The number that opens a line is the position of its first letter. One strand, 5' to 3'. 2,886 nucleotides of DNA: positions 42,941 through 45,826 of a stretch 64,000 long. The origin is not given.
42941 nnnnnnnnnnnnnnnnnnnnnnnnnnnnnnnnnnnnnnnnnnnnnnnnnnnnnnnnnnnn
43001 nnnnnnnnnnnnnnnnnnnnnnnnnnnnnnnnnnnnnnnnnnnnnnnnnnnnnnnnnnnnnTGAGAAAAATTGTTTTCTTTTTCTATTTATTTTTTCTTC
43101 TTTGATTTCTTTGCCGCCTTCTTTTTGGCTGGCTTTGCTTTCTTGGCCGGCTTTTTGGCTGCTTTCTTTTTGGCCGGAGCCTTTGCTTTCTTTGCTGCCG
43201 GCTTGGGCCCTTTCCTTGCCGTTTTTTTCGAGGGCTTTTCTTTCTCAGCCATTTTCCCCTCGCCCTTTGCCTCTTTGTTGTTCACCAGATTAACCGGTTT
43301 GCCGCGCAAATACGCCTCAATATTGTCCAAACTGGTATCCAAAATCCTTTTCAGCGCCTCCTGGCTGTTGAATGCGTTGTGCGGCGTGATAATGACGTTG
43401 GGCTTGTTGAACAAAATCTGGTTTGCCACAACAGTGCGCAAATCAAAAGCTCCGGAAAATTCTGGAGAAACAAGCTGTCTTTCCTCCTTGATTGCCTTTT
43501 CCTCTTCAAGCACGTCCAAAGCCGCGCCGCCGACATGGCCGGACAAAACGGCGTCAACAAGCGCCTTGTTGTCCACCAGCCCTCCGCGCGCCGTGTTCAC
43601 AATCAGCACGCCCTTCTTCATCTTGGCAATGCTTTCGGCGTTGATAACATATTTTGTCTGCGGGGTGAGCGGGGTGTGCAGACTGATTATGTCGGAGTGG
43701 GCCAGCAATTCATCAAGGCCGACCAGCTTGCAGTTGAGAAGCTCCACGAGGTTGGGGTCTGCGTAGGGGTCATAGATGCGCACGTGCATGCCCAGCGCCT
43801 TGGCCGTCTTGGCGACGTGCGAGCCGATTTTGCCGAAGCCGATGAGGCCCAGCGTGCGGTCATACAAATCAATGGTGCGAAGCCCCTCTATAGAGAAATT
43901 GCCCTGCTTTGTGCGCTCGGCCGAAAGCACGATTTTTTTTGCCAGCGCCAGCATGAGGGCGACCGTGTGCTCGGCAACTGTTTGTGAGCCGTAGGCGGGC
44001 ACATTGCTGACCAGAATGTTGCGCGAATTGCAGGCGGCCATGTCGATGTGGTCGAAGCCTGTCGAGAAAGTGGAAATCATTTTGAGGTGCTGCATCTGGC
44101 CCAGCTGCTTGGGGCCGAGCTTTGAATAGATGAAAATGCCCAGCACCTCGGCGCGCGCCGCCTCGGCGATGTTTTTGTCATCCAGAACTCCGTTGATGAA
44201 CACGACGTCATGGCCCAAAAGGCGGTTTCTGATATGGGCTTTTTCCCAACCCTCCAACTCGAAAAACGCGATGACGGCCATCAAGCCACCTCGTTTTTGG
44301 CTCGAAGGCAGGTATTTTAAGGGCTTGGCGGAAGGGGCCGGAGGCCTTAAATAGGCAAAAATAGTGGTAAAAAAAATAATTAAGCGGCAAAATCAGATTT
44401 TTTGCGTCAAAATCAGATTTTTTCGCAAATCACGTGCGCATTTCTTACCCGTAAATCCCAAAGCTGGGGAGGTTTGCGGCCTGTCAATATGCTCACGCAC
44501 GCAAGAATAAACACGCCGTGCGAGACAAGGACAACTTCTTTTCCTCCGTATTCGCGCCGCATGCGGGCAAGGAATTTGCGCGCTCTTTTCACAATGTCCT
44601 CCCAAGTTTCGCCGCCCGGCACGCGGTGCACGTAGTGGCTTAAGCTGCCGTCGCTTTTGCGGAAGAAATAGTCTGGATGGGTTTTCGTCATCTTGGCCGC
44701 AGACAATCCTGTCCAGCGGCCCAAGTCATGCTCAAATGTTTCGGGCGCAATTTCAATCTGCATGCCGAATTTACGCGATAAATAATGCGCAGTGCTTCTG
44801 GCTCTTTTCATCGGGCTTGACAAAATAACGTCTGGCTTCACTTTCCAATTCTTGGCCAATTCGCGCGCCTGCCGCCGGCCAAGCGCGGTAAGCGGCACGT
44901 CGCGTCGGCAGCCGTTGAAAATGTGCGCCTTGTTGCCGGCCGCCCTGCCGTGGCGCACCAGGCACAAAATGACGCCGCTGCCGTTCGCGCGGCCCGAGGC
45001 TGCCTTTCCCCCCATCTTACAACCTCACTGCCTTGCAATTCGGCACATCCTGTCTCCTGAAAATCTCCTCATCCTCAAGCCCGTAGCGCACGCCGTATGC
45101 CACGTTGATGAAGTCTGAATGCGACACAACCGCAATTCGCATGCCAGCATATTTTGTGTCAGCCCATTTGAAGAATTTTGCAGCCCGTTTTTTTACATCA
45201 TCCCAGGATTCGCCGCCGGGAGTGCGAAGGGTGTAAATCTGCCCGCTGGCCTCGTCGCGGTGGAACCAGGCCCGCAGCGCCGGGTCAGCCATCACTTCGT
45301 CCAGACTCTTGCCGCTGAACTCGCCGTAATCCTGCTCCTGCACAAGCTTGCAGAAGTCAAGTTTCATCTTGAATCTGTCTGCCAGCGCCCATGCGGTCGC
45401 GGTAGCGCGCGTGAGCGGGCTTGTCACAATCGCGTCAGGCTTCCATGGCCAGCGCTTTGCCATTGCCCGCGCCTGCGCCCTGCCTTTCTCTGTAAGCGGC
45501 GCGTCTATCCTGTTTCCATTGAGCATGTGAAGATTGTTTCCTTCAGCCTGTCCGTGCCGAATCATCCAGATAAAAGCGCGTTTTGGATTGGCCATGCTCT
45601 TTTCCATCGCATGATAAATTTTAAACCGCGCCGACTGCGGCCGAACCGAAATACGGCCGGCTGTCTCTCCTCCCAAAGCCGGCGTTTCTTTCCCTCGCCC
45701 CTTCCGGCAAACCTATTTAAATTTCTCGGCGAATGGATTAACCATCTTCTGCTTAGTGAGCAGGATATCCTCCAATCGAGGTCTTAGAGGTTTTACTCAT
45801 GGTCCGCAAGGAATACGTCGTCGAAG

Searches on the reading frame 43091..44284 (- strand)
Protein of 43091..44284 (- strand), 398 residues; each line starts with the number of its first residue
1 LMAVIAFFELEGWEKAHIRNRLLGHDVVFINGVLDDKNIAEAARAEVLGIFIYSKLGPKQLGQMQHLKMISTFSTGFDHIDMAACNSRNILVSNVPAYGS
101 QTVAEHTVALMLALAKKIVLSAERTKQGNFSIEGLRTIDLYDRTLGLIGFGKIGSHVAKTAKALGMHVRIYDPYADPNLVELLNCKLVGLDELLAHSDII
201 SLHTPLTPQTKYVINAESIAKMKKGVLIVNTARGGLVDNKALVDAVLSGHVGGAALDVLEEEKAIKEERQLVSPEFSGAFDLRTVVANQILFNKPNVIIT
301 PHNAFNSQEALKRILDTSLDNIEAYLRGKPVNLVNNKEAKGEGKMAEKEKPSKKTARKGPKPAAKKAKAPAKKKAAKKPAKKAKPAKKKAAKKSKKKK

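Call 6: search_protein_families(library=pfam, proteins=[window:43091-44284:-], max_evalue=0.1)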
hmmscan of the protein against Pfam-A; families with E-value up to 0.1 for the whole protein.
window:43091-44284:- (398 aa): 7 families
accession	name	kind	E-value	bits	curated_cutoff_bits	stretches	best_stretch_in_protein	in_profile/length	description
PF02826.25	2-Hacid_dh_C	-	3.3e-56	189.9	25.1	1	108-304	1-178/178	D-isomer specific 2-hydroxyacid dehydrogenase, NAD binding domain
PF00389.36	2-Hacid_dh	-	7e-28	97.4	24.6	1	23-334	15-133/134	D-isomer specific 2-hydroxyacid dehydrogenase, catalytic domain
PF03720.21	UDPG_MGDP_dh_C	-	0.0012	19.7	30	1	157-231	22-97/103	UDP-glucose/GDP-mannose dehydrogenase family, UDP binding domain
PF03446.21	NAD_binding_2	-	0.0049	17.3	21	1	145-232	2-93/161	NAD binding domain of 6-phosphogluconate dehydrogenase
PF01262.27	AlaDh_PNT_C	-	0.0084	16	23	1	147-237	33-136/214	Alanine dehydrogenase/PNT, C-terminal domain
PF22660.2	RS_preATP-grasp-like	-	0.023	15.5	27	0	144-177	3-36/98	Ribonucleotide synthetase preATP-grasp domain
PF00670.27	AdoHcyase_NAD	-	0.09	13.3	27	0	147-231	28-109/162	S-adenosyl-L-homocysteine hydrolase, NAD binding domain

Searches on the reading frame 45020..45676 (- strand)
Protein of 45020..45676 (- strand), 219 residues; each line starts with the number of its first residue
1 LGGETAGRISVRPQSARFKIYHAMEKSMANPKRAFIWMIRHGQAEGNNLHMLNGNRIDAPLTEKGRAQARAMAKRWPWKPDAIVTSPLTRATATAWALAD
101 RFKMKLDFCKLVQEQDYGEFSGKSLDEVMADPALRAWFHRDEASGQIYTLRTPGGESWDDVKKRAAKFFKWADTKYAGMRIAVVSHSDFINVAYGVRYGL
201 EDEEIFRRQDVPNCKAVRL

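Call 6: search_protein_families(library=pfam, proteins=[window:45020-45676:-], max_evalue=0.1)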
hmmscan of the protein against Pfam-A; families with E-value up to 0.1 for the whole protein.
window:45020-45676:- (219 aa): 1 family
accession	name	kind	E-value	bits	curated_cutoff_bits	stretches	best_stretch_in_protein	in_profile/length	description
PF00300.27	His_Phos_1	-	3.5e-36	125.1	21.7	1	36-216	1-176/194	Histidine phosphatase superfamily (branch 1)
